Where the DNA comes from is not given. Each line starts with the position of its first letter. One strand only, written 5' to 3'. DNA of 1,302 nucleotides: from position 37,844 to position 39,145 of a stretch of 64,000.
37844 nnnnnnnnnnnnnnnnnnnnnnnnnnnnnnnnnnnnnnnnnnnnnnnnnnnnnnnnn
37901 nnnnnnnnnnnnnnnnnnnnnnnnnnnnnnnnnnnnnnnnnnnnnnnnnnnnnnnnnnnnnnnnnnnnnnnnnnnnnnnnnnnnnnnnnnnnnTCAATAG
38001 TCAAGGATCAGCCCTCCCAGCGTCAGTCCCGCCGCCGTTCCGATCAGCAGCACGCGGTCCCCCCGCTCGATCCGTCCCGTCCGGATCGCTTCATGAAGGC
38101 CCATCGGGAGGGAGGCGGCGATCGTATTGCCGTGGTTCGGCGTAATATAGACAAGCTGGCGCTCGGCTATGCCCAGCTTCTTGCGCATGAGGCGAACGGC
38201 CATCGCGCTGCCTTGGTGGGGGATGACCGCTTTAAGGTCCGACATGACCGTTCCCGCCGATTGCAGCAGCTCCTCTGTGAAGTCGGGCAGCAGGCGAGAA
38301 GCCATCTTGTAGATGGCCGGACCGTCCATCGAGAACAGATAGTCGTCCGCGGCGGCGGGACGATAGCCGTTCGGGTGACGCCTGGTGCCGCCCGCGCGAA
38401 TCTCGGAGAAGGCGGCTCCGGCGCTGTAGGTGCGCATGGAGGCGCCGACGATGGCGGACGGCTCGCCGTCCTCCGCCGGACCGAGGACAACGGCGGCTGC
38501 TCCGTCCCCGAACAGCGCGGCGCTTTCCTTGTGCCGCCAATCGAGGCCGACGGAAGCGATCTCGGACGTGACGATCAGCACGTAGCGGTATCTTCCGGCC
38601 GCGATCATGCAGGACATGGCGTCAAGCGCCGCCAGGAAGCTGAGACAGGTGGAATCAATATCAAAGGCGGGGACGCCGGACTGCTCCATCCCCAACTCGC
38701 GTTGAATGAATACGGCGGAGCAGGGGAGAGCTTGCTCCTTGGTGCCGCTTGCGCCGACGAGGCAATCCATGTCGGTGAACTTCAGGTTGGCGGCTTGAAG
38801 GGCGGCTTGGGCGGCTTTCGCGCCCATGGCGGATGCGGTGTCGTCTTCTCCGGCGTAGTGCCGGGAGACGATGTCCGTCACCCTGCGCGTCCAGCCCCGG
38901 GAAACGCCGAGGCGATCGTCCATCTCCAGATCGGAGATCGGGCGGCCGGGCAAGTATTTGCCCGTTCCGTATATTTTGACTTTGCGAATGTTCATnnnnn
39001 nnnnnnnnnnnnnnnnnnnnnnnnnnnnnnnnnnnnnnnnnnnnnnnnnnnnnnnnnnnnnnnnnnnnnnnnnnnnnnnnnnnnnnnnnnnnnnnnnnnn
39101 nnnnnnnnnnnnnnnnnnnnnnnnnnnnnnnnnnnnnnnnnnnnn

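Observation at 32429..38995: Tightly coupled six-gene operon (KASIII-like, ATP-grasp, NAD-epimerase, MBL hydrolase, F390-synthetase-like acyl-AMP ligase, acyltransferase-like): uncharacterised acyl/aminoacyl small-molecule or envelope-modification pathway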

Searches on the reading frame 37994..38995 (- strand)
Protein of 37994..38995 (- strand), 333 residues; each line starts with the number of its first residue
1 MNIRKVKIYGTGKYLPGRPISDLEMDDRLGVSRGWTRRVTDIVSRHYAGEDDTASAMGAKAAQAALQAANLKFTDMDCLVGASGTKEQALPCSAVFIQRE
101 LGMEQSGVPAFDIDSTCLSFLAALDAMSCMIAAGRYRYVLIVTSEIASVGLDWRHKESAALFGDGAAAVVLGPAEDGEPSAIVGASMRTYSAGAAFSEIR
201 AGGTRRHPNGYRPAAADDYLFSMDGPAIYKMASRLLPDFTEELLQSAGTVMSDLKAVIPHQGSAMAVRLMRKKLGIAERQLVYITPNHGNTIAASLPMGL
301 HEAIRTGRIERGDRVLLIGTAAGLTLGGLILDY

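Call 6: search_protein_families(library=pfam, proteins=[window:37994-38995:-], max_evalue=0.01)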
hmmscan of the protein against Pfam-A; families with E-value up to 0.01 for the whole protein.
window:37994-38995:- (333 aa): 4 families
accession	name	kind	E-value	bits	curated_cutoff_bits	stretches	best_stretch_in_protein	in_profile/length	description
PF08541.16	ACP_syn_III_C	-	3.6e-25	88.4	26.6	1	244-332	1-89/90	3-Oxoacyl-[acyl-carrier-protein (ACP)] synthase III C terminal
PF08545.16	ACP_syn_III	-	3.6e-21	75.3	24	1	111-189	1-78/80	3-Oxoacyl-[acyl-carrier-protein (ACP)] synthase III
PF00195.25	Chal_sti_synt_N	-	2.7e-05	24.2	27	1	55-172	100-222/225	Chalcone and stilbene synthases, N-terminal domain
PF00108.29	Thiolase_N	-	0.00019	21.3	26.4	1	40-145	9-113/260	Thiolase, N-terminal domain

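Call 7: search_protein_families(library=ncbifam, proteins=[window:37994-38995:-], max_evalue=0.01)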
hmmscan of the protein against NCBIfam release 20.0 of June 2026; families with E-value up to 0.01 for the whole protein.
window:37994-38995:- (333 aa): 19 families
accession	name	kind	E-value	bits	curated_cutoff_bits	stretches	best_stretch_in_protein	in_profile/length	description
NF005541.0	PRK07204.1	equivalog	2.2e-127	424.9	402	1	4-333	3-329/329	beta-ketoacyl-ACP synthase III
NF006829.0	PRK09352.1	subfamily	1.1e-70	238.2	249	1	4-332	3-320/322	beta-ketoacyl-ACP synthase 3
TIGR00747.1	fabH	subfamily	3.2e-66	223.6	292.1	1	5-331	2-320/322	beta-ketoacyl-ACP synthase III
NF004623.0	PRK05963.1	equivalog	9.9e-54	182.8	437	1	2-331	2-326/328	beta-ketoacyl-ACP synthase III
NF006720.0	PRK09258.1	equivalog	7.7e-34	117.5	285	1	26-325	33-330/338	3-oxoacyl-ACP synthase III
NF005703.0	PRK07515.1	equivalog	9.3e-29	100.4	304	1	51-331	93-370/373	beta-ketoacyl-ACP synthase III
NF005308.0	PRK06840.1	equivalog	3.7e-28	98.5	315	1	4-330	3-332/339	3-oxoacyl-ACP synthase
NF003274.0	PRK04262.1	equivalog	6.8e-18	64.8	244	1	5-320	2-295/347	hydroxymethylglutaryl-CoA synthase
NF005293.2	PRK06816.1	subfamily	2.9e-15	56.2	450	1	8-155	3-160/378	StlD/DarB family beta-ketosynthase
NF009519.0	PRK12880.1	equivalog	1.5e-13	50.8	436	1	37-303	43-312/353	beta-ketoacyl-ACP synthase III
NF042429.2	DHPHCoAsyn_DpgA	equivalog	1.8e-10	40.3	425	1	52-326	68-343/350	3,5-dihydroxyphenylacetyl-CoA synthase DpgA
TIGR00748.1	HMG_CoA_syn_Arc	equivalog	2.3e-09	37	353.35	1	7-323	3-297/345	hydroxymethylglutaryl-CoA synthase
NF053539.1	resorcinol_DarB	exception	2.2e-07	30.4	550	1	6-148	3-154/377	dialkylresorcinol biosynthesis protein DarB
TIGR01835.1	HMG-CoA-S_prok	equivalog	7.5e-06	25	360.35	1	50-170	45-157/382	hydroxymethylglutaryl-CoA synthase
TIGR01930.1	AcCoA-C-Actrans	subfamily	2.3e-05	23.5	240.55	1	53-144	20-110/385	acetyl-CoA C-acyltransferase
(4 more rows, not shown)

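Call 8: find_encoding_contigs(protein=window:37994-38995:-, flank=10000, max_places=6)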
Protein window:37994-38995:- (333 aa): 17 contigs read that carry it; 6 places shown.
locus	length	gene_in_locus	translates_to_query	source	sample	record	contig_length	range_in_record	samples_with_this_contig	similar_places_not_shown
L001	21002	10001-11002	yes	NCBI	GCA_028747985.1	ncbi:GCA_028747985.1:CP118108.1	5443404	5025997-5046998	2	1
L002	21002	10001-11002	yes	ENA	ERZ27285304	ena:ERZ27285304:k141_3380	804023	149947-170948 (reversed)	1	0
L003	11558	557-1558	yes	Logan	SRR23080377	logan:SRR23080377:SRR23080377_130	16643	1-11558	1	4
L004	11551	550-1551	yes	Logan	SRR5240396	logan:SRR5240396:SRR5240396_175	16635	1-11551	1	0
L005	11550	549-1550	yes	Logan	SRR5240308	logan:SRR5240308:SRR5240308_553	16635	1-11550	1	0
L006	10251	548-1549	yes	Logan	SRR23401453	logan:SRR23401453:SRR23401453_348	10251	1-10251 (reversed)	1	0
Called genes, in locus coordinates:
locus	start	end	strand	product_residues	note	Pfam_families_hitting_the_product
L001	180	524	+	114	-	-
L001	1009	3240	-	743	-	PF00890:FAD_binding_2 (weak), PF01134:GIDA (weak), PF12831:FAD_oxidored, PF13450:NAD_binding_8 (weak)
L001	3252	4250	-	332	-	PF01408:GFO_IDH_MocA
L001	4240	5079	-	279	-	PF01261:AP_endonuc_2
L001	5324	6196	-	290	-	PF02311:AraC_binding, PF00165:HTH_AraC, PF12833:HTH_18, PF00165:HTH_AraC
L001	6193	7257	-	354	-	PF12715:Abhydrolase_7 (faint)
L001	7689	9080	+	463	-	PF01425:Amidase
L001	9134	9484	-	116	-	-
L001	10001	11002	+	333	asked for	PF08545:ACP_syn_III, PF08541:ACP_syn_III_C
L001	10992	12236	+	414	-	-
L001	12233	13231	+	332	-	PF01073:3Beta_HSD, PF01370:Epimerase, PF02719:Polysacc_synt_2 (weak), PF04321:RmlD_sub_bind, PF05368:NmrA (weak), PF13460:NAD_binding_10, PF16363:GDP_Man_Dehyd, PF07993:NAD_binding_4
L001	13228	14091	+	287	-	PF00753:Lactamase_B, PF23023:Anti-Pycsar_Apyc1 (faint)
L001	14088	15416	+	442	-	PF00501:AMP-binding (weak)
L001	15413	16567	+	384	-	-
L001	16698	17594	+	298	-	PF00106:adh_short, PF01370:Epimerase (weak), PF08659:KR, PF13561:adh_short_C2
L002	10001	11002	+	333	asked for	PF08545:ACP_syn_III, PF08541:ACP_syn_III_C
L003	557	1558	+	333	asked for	PF08545:ACP_syn_III, PF08541:ACP_syn_III_C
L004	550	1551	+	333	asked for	PF08545:ACP_syn_III, PF08541:ACP_syn_III_C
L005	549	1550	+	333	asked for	PF08545:ACP_syn_III, PF08541:ACP_syn_III_C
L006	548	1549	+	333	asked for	PF08545:ACP_syn_III, PF08541:ACP_syn_III_C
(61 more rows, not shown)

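Call 41: search_solved_structures(query=window:37994-38995:-, max_evalue=1e-20)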
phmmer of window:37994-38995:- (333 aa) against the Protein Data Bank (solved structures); distinct sequences matched with E-value up to 1e-20: 40.
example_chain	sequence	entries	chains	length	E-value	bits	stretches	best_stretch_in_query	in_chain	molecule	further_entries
4yuc_A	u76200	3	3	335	5.1e-71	242.7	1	7-333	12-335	CorB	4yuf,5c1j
4v2p_A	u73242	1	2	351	7.3e-71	242.2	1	7-333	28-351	KETOSYNTHASE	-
4ryb_A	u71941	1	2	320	7.4e-53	183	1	6-333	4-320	3-oxoacyl-[acyl-carrier-protein] synthase 3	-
2ebd_A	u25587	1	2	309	1.9e-49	171.8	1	6-333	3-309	3-oxoacyl-[acyl-carrier-protein] synthase 3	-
4dfe_A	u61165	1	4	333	3.9e-45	157.6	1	7-333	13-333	3-oxoacyl-[acyl-carrier-protein] synthase 3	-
4ylt_A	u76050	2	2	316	7.5e-43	150.2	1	6-330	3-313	3-oxoacyl-[acyl-carrier-protein] synthase 3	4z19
8vd9_A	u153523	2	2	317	1e-41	146.4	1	4-330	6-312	Beta-ketoacyl-[acyl-carrier-protein] synthase III 1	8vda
1ebl_A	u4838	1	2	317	1.5e-41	145.9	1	6-330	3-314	BETA-KETOACYL-ACP SYNTHASE III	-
6x7r_A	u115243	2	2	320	2.1e-41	145.4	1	6-330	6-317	3-oxoacyl-[acyl-carrier-protein] synthase 3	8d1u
1hn9_A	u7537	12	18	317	2.2e-41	145.3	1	6-330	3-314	BETA-KETOACYL-ACYL CARRIER PROTEIN SYNTHASE III | 3-oxoacyl-[acyl-carrier-protein] synthase III | 3-oxoacyl-[acyl-carrier-protein] synthase 3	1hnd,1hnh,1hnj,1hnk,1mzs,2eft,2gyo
9ka2_A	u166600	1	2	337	2.2e-41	145.3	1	6-330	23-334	Beta-ketoacyl-[acyl-carrier-protein] synthase III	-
3il9_A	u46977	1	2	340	2.3e-41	145.3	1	6-330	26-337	3-oxoacyl-[acyl-carrier-protein] synthase 3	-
9ka5_A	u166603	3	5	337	1.1e-39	139.8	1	6-330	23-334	Beta-ketoacyl-[acyl-carrier-protein] synthase III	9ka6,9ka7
4nhd_A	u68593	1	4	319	6e-39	137.3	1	5-331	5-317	3-oxoacyl-[acyl-carrier-protein] synthase 3 protein 1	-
1ub7_A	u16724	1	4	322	1.7e-37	132.6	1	9-331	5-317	3-oxoacyl-[acyl-carrier protein] synthase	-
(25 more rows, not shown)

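Call 45: search_solved_structures(query=window:37994-38995:-, max_evalue=1e-60, show_alignments=2)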
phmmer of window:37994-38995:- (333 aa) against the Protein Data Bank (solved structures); distinct sequences matched with E-value up to 1e-60: 2.
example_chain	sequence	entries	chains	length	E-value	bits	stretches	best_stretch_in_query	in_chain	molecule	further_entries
4yuc_A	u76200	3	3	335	5.1e-71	242.7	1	7-333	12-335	CorB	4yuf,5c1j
4v2p_A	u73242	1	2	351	7.3e-71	242.2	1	7-333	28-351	KETOSYNTHASE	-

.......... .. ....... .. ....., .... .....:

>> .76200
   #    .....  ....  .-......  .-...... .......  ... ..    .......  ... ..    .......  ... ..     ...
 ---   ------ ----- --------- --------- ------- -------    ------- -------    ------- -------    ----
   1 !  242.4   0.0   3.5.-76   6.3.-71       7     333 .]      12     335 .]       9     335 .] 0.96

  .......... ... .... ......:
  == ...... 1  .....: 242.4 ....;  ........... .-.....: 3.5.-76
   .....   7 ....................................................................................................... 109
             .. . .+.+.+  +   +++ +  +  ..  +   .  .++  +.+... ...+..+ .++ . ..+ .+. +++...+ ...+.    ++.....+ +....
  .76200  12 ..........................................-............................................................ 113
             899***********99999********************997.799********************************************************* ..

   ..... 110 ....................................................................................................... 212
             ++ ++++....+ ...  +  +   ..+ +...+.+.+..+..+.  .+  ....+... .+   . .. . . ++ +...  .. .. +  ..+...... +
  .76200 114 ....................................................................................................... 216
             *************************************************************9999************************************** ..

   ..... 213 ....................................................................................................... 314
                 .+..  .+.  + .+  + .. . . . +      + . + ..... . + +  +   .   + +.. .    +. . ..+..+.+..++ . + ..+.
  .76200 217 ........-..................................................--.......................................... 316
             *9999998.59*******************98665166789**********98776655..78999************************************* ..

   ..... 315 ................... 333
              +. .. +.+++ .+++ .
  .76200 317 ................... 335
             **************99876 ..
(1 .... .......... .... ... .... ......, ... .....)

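Call 79: list_cluster_members(proteins=[L055:4017-5006:+, window:37994-38995:-, window:33580-34908:-])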
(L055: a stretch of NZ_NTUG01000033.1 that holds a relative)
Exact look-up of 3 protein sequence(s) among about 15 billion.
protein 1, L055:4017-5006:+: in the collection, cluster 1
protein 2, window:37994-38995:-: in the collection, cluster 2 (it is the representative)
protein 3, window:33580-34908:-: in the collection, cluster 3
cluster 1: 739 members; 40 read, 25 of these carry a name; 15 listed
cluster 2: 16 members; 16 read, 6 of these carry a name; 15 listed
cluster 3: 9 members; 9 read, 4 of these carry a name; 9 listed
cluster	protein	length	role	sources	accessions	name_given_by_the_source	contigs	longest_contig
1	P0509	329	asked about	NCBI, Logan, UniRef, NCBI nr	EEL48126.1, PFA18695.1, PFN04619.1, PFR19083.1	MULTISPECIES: beta-ketoacyl-ACP synthase III [Bacillus cereus group] | Ketoacyl-ACP synthase III n=1 Tax=Bacillus cereus TaxID=1396 RepID=A0AA44TCY1_BACCE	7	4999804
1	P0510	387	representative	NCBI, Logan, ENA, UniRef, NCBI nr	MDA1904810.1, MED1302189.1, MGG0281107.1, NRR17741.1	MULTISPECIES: ATP-grasp domain-containing protein [Bacillus] | ATP-grasp domain-containing protein n=1 Tax=Bacillus TaxID=1386 RepID=UPI000B6A8C0D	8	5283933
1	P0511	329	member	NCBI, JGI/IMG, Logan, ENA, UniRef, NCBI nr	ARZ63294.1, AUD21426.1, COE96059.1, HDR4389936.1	beta-ketoacyl-ACP synthase III [Bacillus cereus group sp. BC251] | 3-oxoacyl-[acyl-carrier-protein] synthase-3 | beta-ketoacyl-ACP synthase III n=1 Tax=Bacillus TaxID=1386 RepID=UPI0005DA8192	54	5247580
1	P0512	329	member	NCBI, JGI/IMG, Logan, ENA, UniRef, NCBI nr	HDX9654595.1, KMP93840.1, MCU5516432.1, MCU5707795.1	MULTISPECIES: beta-ketoacyl-ACP synthase III [Bacillus] | beta-ketoacyl-ACP synthase III n=1 Tax=Bacillus TaxID=1386 RepID=UPI00065BE543 | beta-ketoacyl-ACP synthase III [Bacillus wiedmannii]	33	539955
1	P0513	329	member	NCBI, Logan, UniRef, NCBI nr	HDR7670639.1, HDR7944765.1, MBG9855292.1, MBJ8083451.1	3-oxoacyl-[acyl-carrier-protein] synthase 3 [Bacillus cereus] | beta-ketoacyl-ACP synthase III n=1 Tax=Bacillus cereus group TaxID=86661 ... | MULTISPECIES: beta-ketoacyl-ACP synthase III [Bacillus cereus group]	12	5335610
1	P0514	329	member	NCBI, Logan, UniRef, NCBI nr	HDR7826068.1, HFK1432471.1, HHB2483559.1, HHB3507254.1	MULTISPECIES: beta-ketoacyl-ACP synthase III [Bacillus cereus group] | Beta-ketoacyl-ACP synthase III n=1 Tax=Bacillus cereus TaxID=1396 RepID=A0ABD4LDD2_BACCE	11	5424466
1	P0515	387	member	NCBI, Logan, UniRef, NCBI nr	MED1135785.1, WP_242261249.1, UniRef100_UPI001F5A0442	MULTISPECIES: ATP-grasp domain-containing protein [Bacillus cereus group] | ATP-grasp domain-containing protein n=1 Tax=Bacillus cereus group TaxID=86661 ...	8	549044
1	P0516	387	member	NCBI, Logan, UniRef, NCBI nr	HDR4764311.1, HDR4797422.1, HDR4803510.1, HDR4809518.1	TPA: ATP-grasp domain-containing protein [Bacillus thuringiensis] | ATP-grasp domain-containing protein n=1 Tax=Bacillus cereus group TaxID=86661 ... | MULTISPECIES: ATP-grasp domain-containing protein [Bacillus cereus group]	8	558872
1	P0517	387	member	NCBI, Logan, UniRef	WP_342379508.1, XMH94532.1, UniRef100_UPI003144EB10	ATP-grasp domain-containing protein [Bacillus thuringiensis] | ATP-grasp domain-containing protein n=1 Tax=Bacillus thuringiensis TaxID=1428 ...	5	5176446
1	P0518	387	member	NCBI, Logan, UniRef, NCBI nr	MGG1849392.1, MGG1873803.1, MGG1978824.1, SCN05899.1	ATP-grasp domain-containing protein [Bacillus wiedmannii] | ATP-grasp domain-containing protein n=1 Tax=Bacillus wiedmannii TaxID=1890302 ...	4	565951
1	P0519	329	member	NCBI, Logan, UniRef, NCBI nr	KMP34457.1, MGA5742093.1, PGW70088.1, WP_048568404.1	beta-ketoacyl-ACP synthase III [Bacillus cereus] | beta-ketoacyl-ACP synthase III n=1 Tax=Bacillus cereus TaxID=1396 RepID=UPI00065BD2F5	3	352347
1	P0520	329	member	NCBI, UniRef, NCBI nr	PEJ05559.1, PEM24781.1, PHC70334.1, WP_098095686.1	beta-ketoacyl-ACP synthase III [Bacillus wiedmannii] | 3-oxoacyl-ACP synthase n=1 Tax=Bacillus wiedmannii TaxID=1890302 RepID=A0A2A8AJM5_9BACI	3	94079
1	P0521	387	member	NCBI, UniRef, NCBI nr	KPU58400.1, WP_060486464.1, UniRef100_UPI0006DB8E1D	ATP-grasp domain-containing protein [Bacillus wiedmannii] | ATP-grasp domain-containing protein n=1 Tax=Bacillus wiedmannii TaxID=1890302 ...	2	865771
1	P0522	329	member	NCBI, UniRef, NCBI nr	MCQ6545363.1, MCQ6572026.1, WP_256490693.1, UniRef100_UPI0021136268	beta-ketoacyl-ACP synthase III [Bacillus wiedmannii] | beta-ketoacyl-ACP synthase III n=1 Tax=Bacillus wiedmannii TaxID=1890302 ...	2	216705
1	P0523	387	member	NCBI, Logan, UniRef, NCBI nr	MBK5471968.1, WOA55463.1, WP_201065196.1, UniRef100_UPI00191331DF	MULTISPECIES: ATP-grasp domain-containing protein [Bacillus] | ATP-grasp domain-containing protein n=1 Tax=Bacillus TaxID=1386 RepID=UPI00191331DF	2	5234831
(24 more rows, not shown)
